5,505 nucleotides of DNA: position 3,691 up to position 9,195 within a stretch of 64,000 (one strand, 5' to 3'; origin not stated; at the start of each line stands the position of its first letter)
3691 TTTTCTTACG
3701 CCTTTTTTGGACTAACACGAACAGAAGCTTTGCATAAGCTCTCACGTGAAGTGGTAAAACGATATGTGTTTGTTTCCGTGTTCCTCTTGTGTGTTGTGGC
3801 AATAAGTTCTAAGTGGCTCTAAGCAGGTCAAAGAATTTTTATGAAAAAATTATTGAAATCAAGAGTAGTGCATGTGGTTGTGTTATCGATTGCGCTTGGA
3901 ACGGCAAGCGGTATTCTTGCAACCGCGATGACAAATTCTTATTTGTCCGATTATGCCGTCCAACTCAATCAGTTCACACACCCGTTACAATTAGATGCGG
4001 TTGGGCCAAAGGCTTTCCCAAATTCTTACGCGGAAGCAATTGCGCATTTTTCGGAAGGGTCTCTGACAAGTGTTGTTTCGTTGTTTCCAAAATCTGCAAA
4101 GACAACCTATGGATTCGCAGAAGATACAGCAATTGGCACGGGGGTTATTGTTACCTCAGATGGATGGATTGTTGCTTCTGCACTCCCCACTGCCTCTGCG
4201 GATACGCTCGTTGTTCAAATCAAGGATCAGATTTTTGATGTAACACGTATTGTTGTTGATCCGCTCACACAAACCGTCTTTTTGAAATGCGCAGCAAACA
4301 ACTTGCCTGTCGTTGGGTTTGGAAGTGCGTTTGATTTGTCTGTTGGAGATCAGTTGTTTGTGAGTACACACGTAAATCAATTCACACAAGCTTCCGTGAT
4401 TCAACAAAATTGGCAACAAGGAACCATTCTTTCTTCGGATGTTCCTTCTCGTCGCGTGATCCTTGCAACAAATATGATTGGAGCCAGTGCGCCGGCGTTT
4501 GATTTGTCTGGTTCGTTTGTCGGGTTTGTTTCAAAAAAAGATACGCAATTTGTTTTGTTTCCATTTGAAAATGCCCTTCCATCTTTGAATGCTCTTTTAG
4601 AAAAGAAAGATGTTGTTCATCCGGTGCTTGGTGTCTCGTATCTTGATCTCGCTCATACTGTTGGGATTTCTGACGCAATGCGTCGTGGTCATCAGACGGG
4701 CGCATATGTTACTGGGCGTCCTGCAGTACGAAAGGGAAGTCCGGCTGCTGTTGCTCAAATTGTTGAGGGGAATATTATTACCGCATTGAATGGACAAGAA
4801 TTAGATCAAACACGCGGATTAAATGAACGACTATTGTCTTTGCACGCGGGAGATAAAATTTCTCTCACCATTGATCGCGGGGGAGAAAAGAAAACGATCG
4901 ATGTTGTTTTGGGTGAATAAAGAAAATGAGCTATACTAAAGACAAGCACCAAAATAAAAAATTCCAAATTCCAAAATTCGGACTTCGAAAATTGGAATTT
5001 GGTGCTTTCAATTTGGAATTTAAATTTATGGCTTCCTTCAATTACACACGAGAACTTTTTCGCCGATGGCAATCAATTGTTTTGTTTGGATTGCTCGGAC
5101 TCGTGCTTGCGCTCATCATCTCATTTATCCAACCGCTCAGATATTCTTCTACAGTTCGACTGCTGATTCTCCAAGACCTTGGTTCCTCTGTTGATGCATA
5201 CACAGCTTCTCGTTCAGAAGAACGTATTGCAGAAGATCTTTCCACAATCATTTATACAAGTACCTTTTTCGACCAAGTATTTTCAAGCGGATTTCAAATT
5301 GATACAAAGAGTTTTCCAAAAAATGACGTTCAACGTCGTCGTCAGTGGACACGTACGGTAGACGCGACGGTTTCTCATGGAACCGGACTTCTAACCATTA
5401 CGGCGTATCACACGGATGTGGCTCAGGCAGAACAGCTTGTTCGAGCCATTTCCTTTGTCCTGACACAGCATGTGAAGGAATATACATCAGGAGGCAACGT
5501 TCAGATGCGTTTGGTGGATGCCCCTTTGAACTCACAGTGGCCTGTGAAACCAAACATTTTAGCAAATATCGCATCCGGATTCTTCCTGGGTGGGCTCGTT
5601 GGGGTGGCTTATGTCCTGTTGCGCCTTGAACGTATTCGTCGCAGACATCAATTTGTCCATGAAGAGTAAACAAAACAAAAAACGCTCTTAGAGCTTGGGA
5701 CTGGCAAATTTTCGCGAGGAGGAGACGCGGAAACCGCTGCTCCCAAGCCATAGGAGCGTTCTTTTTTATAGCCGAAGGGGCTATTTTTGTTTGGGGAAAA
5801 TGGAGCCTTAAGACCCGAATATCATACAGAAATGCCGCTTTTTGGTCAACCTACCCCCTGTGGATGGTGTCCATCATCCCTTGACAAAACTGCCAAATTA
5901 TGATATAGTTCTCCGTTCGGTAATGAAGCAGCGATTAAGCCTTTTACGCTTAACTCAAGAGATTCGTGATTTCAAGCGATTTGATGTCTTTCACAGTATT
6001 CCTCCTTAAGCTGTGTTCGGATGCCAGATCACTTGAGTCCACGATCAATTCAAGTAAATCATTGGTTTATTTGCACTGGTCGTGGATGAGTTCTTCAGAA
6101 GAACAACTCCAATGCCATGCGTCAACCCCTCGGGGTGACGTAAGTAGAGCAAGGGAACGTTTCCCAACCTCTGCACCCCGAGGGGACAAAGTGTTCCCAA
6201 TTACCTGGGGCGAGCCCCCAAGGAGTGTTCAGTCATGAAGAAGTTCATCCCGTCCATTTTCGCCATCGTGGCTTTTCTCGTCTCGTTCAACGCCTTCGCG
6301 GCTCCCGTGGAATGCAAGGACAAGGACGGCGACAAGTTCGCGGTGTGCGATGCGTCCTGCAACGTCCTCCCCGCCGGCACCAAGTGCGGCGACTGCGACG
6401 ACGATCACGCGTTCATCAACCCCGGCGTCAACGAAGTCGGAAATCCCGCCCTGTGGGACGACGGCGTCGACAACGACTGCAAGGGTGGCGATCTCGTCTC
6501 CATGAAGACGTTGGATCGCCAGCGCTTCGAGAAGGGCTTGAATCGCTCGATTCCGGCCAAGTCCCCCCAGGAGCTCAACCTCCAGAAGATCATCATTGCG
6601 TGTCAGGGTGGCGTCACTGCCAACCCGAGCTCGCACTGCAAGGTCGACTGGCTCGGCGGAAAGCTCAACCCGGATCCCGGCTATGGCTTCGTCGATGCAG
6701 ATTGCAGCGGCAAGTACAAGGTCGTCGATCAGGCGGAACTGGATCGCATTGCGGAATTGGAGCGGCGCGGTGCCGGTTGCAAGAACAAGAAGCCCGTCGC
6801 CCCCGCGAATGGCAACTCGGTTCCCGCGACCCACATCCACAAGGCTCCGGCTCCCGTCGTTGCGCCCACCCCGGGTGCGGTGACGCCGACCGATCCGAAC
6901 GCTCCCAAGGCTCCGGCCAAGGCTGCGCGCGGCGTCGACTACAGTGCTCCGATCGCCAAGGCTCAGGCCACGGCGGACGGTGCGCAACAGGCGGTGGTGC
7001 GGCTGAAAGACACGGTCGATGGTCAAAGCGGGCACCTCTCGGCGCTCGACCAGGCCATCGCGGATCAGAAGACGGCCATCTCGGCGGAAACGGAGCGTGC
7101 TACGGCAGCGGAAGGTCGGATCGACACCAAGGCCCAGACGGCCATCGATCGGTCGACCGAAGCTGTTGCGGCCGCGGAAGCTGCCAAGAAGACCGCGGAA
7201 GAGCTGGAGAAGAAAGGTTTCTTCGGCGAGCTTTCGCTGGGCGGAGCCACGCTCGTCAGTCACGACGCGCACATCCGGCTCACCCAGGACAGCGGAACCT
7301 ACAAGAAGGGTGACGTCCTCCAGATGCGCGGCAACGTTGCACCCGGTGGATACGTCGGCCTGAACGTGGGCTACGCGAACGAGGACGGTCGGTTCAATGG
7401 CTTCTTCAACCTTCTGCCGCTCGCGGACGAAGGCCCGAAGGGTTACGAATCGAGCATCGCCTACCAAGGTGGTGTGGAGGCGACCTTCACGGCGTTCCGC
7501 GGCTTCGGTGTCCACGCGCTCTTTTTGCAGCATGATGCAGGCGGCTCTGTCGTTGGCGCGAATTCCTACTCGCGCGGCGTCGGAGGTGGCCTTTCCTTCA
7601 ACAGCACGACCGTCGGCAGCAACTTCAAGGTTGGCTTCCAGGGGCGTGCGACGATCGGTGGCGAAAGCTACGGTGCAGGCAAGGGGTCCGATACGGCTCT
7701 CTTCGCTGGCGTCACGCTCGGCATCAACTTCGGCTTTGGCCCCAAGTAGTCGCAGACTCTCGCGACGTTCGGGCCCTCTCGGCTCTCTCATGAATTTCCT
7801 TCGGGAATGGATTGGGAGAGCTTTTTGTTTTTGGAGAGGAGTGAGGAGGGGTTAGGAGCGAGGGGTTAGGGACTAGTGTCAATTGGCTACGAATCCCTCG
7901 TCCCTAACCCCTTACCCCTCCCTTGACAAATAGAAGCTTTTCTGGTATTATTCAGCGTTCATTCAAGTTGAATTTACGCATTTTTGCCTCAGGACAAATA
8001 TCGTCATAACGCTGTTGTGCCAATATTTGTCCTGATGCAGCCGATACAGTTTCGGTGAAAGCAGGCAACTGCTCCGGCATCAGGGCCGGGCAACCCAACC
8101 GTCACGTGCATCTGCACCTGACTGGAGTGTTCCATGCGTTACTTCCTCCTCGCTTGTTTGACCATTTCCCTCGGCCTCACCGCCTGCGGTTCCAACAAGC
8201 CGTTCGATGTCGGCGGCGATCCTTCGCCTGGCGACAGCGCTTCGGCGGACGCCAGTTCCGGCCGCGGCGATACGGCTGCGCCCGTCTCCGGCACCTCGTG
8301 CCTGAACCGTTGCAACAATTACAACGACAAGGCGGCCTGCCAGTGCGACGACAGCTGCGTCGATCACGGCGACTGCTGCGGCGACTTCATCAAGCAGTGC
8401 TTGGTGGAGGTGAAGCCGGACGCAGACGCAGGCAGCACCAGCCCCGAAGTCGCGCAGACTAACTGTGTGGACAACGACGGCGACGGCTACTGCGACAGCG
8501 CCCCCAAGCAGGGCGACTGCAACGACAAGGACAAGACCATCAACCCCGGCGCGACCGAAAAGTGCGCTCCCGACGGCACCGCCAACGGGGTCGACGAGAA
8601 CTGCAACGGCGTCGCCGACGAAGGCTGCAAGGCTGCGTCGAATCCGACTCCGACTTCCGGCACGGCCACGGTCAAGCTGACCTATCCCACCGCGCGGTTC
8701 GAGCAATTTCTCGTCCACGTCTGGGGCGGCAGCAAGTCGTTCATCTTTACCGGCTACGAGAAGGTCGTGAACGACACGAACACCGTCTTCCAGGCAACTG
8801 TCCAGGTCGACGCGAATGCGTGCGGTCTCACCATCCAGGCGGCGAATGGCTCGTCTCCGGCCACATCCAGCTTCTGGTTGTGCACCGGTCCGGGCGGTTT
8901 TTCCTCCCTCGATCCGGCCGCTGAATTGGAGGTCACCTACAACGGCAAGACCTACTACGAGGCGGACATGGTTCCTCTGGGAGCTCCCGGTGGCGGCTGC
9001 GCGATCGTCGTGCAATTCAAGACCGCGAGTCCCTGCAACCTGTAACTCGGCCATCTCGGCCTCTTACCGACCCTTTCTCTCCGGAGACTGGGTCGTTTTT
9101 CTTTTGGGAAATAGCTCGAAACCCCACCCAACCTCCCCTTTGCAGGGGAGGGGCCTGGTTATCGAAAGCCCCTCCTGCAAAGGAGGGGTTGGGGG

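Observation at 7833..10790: G-rich/C-rich palindromic repeat family that embeds the -35 box of island promoters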

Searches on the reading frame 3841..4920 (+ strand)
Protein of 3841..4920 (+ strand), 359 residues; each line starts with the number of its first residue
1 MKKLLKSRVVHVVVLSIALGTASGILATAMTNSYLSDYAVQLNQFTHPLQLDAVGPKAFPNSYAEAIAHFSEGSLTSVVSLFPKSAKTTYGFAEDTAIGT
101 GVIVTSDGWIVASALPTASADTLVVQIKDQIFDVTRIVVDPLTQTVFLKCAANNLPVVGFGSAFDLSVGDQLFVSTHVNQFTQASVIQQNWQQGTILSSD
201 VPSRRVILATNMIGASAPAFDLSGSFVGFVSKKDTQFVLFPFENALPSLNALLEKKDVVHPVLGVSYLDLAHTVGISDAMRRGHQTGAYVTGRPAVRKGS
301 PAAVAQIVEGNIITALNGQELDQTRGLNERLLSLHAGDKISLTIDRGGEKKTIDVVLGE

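Call 11: search_protein_families(library=pfam, proteins=[window:3841-4920:+], max_evalue=0.01)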
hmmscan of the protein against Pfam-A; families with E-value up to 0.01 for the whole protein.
window:3841-4920:+ (359 aa): 5 families
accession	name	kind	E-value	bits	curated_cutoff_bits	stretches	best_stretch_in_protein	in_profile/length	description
PF13180.12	PDZ_2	-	1.6e-11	44.7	27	1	279-356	12-79/80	PDZ domain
PF17820.7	PDZ_6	-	1.5e-05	25.1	27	1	295-346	4-54/54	PDZ domain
PF13365.12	Trypsin_2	-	0.00065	20.9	27.6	1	99-228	1-143/144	Trypsin-like peptidase domain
PF00595.29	PDZ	-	0.001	19.9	23.2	1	282-344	20-80/81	PDZ domain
PF14685.13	PDZ_Tricorn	-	0.0021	18.4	25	1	307-353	40-86/88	Tricorn protease PDZ domain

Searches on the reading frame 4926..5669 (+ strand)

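Call 11: search_protein_families(library=pfam, proteins=[window:4926-5669:+], max_evalue=0.01)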
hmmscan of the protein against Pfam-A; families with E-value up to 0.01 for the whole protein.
window:4926-5669:+ (247 aa): 2 families
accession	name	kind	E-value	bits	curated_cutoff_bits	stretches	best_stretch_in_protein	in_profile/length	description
PF13807.11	GNVR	-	4.3e-07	30.2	27.7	1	178-233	27-80/82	G-rich domain on putative tyrosine kinase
PF02706.20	Wzz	-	6.2e-06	26.9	25.5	1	39-88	7-56/91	Chain length determinant protein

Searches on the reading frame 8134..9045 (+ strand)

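Call 11: search_protein_families(library=pfam, proteins=[window:8134-9045:+], max_evalue=0.01)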
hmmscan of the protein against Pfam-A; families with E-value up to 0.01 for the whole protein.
window:8134-9045:+ (303 aa): 2 families
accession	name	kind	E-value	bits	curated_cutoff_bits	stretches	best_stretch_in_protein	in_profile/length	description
PF01033.22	Somatomedin_B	-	4.7e-08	33.7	23.1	1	54-90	1-38/40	Somatomedin B domain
PF11617.13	Cu-binding_MopE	-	2.5e-07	31.3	27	1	128-163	1-30/30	Putative metal-binding motif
